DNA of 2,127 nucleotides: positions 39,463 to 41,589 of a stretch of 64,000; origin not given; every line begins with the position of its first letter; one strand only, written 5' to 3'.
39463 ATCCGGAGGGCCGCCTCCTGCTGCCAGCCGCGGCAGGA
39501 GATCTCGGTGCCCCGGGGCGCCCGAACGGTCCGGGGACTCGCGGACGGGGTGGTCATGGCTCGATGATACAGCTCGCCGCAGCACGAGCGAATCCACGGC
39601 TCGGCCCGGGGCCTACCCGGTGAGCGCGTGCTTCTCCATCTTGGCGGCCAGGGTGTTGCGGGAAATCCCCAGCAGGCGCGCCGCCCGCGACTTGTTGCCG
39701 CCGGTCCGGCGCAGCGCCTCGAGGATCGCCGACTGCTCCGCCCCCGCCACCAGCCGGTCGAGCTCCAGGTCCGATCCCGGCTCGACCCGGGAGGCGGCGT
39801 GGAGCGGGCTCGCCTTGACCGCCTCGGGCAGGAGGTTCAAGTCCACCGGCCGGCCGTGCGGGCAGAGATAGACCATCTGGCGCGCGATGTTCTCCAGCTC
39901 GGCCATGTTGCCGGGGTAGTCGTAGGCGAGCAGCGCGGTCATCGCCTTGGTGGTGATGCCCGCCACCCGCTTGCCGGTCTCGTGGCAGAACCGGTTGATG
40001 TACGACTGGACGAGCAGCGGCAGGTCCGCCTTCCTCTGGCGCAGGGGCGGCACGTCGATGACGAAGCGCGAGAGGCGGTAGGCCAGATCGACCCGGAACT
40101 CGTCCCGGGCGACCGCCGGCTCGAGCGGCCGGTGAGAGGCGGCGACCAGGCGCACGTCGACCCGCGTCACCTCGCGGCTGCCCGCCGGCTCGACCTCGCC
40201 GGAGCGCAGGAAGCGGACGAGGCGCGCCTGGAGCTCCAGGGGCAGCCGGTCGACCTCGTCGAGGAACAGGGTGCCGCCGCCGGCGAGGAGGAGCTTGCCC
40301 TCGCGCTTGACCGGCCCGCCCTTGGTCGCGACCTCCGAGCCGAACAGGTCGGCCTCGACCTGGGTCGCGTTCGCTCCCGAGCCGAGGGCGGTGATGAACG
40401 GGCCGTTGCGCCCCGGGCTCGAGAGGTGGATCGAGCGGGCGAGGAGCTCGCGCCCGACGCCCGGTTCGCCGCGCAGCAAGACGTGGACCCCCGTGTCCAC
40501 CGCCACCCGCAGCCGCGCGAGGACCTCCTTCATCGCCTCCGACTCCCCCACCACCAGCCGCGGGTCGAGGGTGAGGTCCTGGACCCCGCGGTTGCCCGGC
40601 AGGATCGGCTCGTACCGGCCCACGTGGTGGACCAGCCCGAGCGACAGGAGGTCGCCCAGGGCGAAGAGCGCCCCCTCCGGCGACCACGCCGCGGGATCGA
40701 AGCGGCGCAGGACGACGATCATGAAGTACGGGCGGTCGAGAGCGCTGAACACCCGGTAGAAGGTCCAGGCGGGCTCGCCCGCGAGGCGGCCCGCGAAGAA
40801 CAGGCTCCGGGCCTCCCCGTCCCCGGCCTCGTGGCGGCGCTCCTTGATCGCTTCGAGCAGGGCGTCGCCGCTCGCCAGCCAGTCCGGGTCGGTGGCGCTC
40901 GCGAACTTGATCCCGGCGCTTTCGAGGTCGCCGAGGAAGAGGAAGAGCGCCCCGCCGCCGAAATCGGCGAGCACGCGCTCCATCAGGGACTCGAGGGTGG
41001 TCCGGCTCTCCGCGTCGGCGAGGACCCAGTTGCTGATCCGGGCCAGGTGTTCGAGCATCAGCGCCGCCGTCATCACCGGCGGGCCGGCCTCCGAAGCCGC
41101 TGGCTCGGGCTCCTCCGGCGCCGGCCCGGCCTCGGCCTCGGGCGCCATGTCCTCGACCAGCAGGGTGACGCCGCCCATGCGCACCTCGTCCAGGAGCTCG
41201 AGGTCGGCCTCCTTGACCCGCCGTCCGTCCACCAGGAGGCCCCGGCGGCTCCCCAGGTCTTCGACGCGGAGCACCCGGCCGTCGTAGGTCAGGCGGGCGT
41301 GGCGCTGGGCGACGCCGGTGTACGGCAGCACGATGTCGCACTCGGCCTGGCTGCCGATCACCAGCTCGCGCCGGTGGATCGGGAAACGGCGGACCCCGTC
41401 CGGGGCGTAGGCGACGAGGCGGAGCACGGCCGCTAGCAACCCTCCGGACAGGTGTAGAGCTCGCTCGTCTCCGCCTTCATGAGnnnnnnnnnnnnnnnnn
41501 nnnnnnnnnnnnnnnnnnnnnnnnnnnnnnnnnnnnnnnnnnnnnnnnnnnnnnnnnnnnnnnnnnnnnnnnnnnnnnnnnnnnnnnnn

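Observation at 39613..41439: FHA-domain bEBP-like regulator with Walker A Lys-to-Arg and no GAFTGA loop, heading a cluster with hutU and a giant NtrY-like kinase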

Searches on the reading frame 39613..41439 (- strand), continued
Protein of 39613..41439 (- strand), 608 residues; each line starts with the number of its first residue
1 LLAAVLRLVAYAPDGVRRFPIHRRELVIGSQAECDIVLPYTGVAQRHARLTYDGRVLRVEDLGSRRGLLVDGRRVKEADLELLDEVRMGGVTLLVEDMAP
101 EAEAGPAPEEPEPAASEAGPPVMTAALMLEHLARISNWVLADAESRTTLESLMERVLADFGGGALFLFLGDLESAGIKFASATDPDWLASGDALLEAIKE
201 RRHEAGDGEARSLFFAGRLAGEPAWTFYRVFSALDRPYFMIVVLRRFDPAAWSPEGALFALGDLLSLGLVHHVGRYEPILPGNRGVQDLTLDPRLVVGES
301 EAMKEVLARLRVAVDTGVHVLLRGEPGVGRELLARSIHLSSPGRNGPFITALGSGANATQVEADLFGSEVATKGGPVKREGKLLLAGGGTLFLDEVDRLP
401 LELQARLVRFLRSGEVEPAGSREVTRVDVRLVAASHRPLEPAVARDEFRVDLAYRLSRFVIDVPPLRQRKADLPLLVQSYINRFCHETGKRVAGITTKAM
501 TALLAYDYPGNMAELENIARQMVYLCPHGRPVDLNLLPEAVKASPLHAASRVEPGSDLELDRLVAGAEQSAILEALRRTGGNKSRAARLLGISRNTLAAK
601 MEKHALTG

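Call 60: find_encoding_contigs(protein=P0122, flank=8000, max_places=2)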
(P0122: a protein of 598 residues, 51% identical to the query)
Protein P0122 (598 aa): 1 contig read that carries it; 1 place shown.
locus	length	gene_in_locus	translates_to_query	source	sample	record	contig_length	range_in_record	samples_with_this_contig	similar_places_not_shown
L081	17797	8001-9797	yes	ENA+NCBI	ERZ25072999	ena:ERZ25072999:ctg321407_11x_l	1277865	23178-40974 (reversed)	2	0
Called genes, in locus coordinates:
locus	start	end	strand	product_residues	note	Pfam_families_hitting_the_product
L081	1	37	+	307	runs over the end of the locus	PF02016:Peptidase_S66, PF17676:Peptidase_S66C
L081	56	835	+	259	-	PF00027:cNMP_binding, PF00498:FHA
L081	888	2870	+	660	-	PF17191:RecG_wedge (weak), PF00270:DEAD, PF04851:ResIII, PF00271:Helicase_C, PF19833:RecG_dom3_C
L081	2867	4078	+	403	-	PF13439:Glyco_transf_4, PF13579:Glyco_trans_4_4, PF20706:GT4-conflict, PF00534:Glycos_transf_1, PF13692:Glyco_trans_1_4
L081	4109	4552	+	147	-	-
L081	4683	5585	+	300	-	PF02616:SMC_ScpA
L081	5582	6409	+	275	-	PF04079:SMC_ScpB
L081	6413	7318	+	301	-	PF01479:S4, PF00849:PseudoU_synth_2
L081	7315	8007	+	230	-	PF02224:Cytidylate_kin, PF13189:Cytidylate_kin2 (faint), PF13207:AAA_17 (faint)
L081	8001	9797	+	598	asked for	PF16697:Yop-YscD_cpl, PF00498:FHA, PF00158:Sigma54_activat, PF14532:Sigma54_activ_2, PF25601:AAA_lid_14, PF02954:HTH_8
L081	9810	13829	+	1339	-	PF00672:HAMP (weak), PF00512:HisKA, PF02518:HATPase_c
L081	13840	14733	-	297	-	PF00072:Response_reg, PF00990:GGDEF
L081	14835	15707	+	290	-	PF05096:Glu_cyclase_2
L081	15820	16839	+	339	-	PF14237:GYF_2, PF01987:AIM24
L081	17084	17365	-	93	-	-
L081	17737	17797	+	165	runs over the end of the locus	PF04519:Bactofilin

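Call 61: find_encoding_contigs(protein=P0139, flank=8000, max_places=2)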
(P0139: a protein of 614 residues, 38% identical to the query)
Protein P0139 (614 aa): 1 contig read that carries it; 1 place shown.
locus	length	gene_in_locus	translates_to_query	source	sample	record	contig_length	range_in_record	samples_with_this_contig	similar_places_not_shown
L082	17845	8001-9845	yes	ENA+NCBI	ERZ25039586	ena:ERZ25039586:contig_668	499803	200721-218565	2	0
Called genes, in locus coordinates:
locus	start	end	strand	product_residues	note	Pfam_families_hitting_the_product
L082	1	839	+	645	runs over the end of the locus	PF14870:PSII_BNR (faint), PF02012:BNR (faint), PF25852:DUF6242_C (weak), PF15902:Sortilin-Vps10 (weak)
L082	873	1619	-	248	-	PF13085:Fer2_3, PF12838:Fer4_7 (faint), PF13183:Fer4_8, PF13534:Fer4_17 (weak)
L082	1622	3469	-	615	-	PF00890:FAD_binding_2, PF03486:HI0933_like (faint), PF07992:Pyr_redox_2 (faint), PF02910:Succ_DH_flav_C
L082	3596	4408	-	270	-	-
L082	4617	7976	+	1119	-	PF00069:Pkinase, PF07714:PK_Tyr_Ser-Thr, PF17874:TPR_MalT (faint), PF13424:TPR_12 (weak)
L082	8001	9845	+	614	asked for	PF16697:Yop-YscD_cpl, PF00498:FHA, PF00158:Sigma54_activat, PF14532:Sigma54_activ_2, PF25601:AAA_lid_14, PF02954:HTH_8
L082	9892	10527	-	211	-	-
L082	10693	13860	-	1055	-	PF02012:BNR (faint), PF13088:BNR_2 (faint), PF15902:Sortilin-Vps10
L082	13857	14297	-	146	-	PF11392:AllH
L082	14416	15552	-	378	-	-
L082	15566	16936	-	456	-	PF00082:Peptidase_S8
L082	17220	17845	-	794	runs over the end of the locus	PF01315:Ald_Xan_dh_C, PF02738:MoCoBD_1, PF20256:MoCoBD_2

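Call 62: find_encoding_contigs(protein=P0154, flank=8000, max_places=2)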
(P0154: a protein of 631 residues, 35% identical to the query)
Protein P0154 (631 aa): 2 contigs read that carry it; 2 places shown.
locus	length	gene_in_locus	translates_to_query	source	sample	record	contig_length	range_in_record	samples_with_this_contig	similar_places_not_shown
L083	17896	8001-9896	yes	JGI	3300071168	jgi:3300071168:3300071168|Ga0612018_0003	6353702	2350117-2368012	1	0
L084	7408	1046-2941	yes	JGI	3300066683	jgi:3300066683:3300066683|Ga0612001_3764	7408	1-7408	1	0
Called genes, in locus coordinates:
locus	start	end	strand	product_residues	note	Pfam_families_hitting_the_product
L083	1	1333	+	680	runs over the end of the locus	PF19190:BACON_2, PF13004:BACON (weak), PF19190:BACON_2, PF13004:BACON, PF19190:BACON_2, PF13004:BACON (weak)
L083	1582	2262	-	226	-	-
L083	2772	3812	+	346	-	PF08309:LVIVD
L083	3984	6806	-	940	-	-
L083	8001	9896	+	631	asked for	PF16697:Yop-YscD_cpl, PF00498:FHA, PF00158:Sigma54_activat, PF14532:Sigma54_activ_2, PF07728:AAA_5 (weak), PF25601:AAA_lid_14, PF02954:HTH_8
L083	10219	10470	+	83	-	-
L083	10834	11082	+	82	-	-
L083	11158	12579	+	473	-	PF13701:DDE_Tnp_1_4, PF01609:DDE_Tnp_1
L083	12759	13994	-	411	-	-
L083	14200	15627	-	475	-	PF00989:PAS, PF13188:PAS_8 (weak), PF08448:PAS_4, PF13426:PAS_9, PF00158:Sigma54_activat, PF14532:Sigma54_activ_2, PF25601:AAA_lid_14, PF02954:HTH_8, +2 more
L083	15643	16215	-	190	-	-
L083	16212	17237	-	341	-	PF08901:DUF1847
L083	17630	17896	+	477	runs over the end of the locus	PF13183:Fer4_8, PF02754:CCG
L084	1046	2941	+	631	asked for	PF16697:Yop-YscD_cpl, PF00498:FHA, PF00158:Sigma54_activat, PF14532:Sigma54_activ_2, PF07728:AAA_5 (weak), PF25601:AAA_lid_14, PF02954:HTH_8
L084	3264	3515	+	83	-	-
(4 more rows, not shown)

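Call 63: find_encoding_contigs(protein=P0123, flank=7000, max_places=2)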
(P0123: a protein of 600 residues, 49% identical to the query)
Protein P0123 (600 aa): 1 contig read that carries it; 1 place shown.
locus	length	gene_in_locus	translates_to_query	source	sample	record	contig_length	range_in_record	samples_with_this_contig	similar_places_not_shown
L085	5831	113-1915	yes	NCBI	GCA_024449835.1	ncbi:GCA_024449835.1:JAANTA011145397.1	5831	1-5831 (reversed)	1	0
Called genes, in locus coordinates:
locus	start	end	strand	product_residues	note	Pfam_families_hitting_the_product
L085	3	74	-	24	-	?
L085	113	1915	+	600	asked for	PF16697:Yop-YscD_cpl, PF00498:FHA, PF00158:Sigma54_activat, PF14532:Sigma54_activ_2, PF25601:AAA_lid_14, PF02954:HTH_8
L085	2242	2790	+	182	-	-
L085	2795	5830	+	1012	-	?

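Call 64: find_encoding_contigs(protein=P0124, flank=7000, max_places=2)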
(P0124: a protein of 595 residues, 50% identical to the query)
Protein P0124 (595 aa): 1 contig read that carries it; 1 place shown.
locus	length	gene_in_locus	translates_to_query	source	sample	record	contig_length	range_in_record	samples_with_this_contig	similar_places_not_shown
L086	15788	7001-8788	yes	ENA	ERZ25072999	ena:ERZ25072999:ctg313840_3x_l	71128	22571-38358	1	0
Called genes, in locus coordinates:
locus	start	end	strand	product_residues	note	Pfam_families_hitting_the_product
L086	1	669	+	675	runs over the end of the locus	PF17191:RecG_wedge, PF00270:DEAD, PF04851:ResIII, PF13604:AAA_30 (weak), PF00271:Helicase_C, PF19833:RecG_dom3_C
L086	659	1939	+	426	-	PF13439:Glyco_transf_4, PF13579:Glyco_trans_4_4 (faint), PF20706:GT4-conflict, PF00534:Glycos_transf_1, PF13692:Glyco_trans_1_4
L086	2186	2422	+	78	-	-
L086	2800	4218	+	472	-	PF02616:SMC_ScpA (faint), PF04079:SMC_ScpB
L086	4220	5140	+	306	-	PF01479:S4, PF00849:PseudoU_synth_2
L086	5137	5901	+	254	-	PF02224:Cytidylate_kin, PF13189:Cytidylate_kin2 (weak), PF13238:AAA_18 (weak), PF13207:AAA_17 (faint)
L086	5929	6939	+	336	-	PF10340:Say1_Mug180 (weak), PF20434:BD-FAE (weak), PF07859:Abhydrolase_3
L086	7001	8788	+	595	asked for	PF16697:Yop-YscD_cpl (weak), PF00498:FHA (weak), PF00158:Sigma54_activat, PF14532:Sigma54_activ_2, PF25601:AAA_lid_14, PF02954:HTH_8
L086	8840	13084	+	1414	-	PF00512:HisKA, PF02518:HATPase_c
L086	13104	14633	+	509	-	-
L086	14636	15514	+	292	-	PF05096:Glu_cyclase_2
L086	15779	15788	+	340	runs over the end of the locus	PF14237:GYF_2, PF01987:AIM24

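Call 65: find_encoding_contigs(protein=P0126, flank=7000, max_places=2)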
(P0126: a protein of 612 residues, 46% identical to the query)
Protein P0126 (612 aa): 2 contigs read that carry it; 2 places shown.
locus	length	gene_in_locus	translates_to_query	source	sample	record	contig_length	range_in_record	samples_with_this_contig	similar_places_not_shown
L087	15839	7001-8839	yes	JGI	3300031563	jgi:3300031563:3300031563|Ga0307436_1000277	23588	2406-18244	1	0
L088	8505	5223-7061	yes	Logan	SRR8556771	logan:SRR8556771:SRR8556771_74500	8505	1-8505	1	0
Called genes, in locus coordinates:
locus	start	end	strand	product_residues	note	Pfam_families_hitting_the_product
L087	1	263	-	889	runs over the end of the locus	?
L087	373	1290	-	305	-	PF01551:Peptidase_M23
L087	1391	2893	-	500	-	PF13541:ChlI, PF00493:MCM (faint), PF01078:Mg_chelatase, PF07728:AAA_5 (faint), PF13335:Mg_chelatase_C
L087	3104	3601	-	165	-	PF04461:YajQ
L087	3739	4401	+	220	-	PF04011:LemA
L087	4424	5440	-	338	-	PF01208:URO-D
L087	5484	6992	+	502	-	PF00221:Lyase_aromatic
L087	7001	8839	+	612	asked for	PF16697:Yop-YscD_cpl, PF00498:FHA, PF00158:Sigma54_activat, PF14532:Sigma54_activ_2, PF25601:AAA_lid_14, PF02954:HTH_8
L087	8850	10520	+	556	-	PF17391:Urocanase_N, PF01175:Urocanase, PF17392:Urocanase_C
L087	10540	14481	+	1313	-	PF00672:HAMP, PF00512:HisKA, PF02518:HATPase_c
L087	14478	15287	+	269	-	PF05096:Glu_cyclase_2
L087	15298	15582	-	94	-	-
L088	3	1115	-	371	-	?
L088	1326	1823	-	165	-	PF04461:YajQ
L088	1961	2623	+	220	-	PF04011:LemA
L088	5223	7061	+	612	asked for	PF16697:Yop-YscD_cpl, PF00498:FHA, PF00158:Sigma54_activat, PF14532:Sigma54_activ_2, PF25601:AAA_lid_14, PF02954:HTH_8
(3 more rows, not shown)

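Call 66: find_encoding_contigs(protein=P0127, flank=7000, max_places=2)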
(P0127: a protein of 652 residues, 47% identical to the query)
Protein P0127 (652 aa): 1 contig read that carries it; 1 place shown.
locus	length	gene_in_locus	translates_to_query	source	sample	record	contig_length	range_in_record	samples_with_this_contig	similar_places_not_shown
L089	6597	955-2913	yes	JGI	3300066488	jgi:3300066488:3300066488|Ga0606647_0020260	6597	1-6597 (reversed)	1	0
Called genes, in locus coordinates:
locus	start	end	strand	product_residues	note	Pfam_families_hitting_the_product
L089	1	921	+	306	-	?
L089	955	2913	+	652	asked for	PF16697:Yop-YscD_cpl, PF00498:FHA, PF00158:Sigma54_activat, PF14532:Sigma54_activ_2, PF25601:AAA_lid_14, PF02954:HTH_8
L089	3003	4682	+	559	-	PF17391:Urocanase_N, PF01175:Urocanase, PF17392:Urocanase_C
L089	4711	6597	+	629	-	?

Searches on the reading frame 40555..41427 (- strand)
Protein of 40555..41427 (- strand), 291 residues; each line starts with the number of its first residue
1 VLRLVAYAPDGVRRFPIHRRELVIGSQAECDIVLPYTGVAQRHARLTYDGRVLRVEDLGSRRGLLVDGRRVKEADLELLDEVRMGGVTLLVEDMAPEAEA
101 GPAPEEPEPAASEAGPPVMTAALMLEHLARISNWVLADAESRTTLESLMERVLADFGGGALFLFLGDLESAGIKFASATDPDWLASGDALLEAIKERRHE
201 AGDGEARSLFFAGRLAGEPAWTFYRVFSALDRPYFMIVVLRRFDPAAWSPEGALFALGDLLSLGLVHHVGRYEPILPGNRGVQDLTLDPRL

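Call 37: predict_structure(alignment_id=A3)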
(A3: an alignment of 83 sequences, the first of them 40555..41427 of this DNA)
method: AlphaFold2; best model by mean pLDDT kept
length: 291 residues; sequences in the alignment: 83
mean_pLDDT: 83.5   pTM: 0.63
mean pLDDT of the five models: 83.5, 80.3, 78.6, 75.2, 72.2
residues with pLDDT >= 90: 158; 70-90: 81; 50-70: 18; < 50: 34
segments of 3 or more residues with pLDDT < 50: 98-107, 269-289
pLDDT, mean of each block of 10 residues (from residue 1): 84 85 96 93 95 92 89 88 89 64 46 80 97 78 84 97 92 91 91 93 82 96 93 94 94 97 70 35 39 40
secondary structure, 60 per line:
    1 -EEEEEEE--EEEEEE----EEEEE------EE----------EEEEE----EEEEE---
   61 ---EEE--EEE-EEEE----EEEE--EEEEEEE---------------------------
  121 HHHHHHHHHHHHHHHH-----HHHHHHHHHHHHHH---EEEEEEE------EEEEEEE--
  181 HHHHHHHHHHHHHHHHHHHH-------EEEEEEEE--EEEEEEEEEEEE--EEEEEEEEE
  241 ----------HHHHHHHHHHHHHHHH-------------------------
elements in order: E2-8 E11-16 E21-25 E44-48 E53-57 E64-66 E69-71 E73-76 E81-84 E87-93 H121-136 H142-155 E159-165 E172-178 H181-200 E208-215 E218-229 E232-240 H251-266

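Call 39: fold_search(model_id=the predicted structure, library=pdb)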
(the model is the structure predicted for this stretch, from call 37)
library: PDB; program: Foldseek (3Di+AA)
matches with E <= 10: 1760; with E <= 0.001: 68
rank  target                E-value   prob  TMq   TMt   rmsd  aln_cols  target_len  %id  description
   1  6i2r_B                1.3e-08  1.00  0.31  0.92   1.3        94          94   30  Crystal structure of the SucA domain of Mycobacterium smegmatis KGD (alpha-ketoglutarate decarboxylase), mutant R802A, (released 2019-05-22)
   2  3poa_A                1.7e-08  1.00  0.30  0.85   2.1        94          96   29  Structural and functional analysis of phosphothreonine-dependent FHA domain interactions (released 2011-01-26)
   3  6i2q_B                2.3e-08  1.00  0.31  0.89   1.2        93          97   30  Crystal structure of the wild-type SucA domain of Mycobacterium smegmatis KGD (alpha-ketoglutarate decarboxylase), in  (released 2019-05-22)
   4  7rj3_A                2.4e-08  1.00  0.30  0.81   1.5        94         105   28  Crystal Structure of the Forkhead Associated (FHA) Domain of the Glycogen Accumulation Regulator (GarA) from Mycobacte (released 2021-07-28)
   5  3po8                  2.7e-08  1.00  0.30  0.84   2.3        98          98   28  Structural and functional analysis of phosphothreonine-dependent FHA domain interactions (released 2011-01-26)
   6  6i2p_E                3.0e-08  1.00  0.31  0.82   1.7        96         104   27  Crystal structure of the Mycobacterium tuberculosis PknB kinase domain (L33E mutant) in complex with its substrate Gar (released 2019-05-22)
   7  8p5x_G                3.2e-08  1.00  0.31  0.84   1.3        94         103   26  Single particle cryo-EM structure of the complex between Corynebacterium glutamicum homohexameric 2-oxoglutarate dehyd (released 2023-08-16)
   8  7rj3_C                3.9e-08  1.00  0.31  0.86   1.5        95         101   28  Crystal Structure of the Forkhead Associated (FHA) Domain of the Glycogen Accumulation Regulator (GarA) from Mycobacte (released 2021-07-28)
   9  4qcj                  4.9e-08  1.00  0.30  0.84   1.2        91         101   26  Crystal Structure of OdhI from Corynebacterium glutamicum (released 2014-07-02)
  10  6i2p_D                5.2e-08  1.00  0.31  0.75   1.7        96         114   27  Crystal structure of the Mycobacterium tuberculosis PknB kinase domain (L33E mutant) in complex with its substrate Gar (released 2019-05-22)
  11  8p5r_G                5.8e-08  1.00  0.31  0.87   1.4        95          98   28  Crystal structure of full-length, homohexameric 2-oxoglutarate dehydrogenase KGD from Mycobacterium smegmatis in compl (released 2023-08-16)
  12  3hx1_B                5.8e-08  1.00  0.31  0.81   2.2       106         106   24  Crystal structure of the Slr1951 protein from Synechocystis sp. Northeast Structural Genomics Consortium Target SgR167 (released 2009-06-30)
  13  3gqs_A                6.5e-08  1.00  0.29  0.77   2.6       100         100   25  Crystal structure of the FHA domain of CT664 protein from Chlamydia trachomatis (released 2009-04-07)
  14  2lc1_MODEL_1_A        6.9e-08  1.00  0.29  0.78   2.4        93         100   29  Rv0020c_FHA Structure (released 2011-11-02)
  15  3oun_A                7.3e-08  1.00  0.30  0.92   1.4        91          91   28  Crystal structure of the FhaA FHA domain complexed with the intracellular domain of Rv3910 (released 2012-02-08)
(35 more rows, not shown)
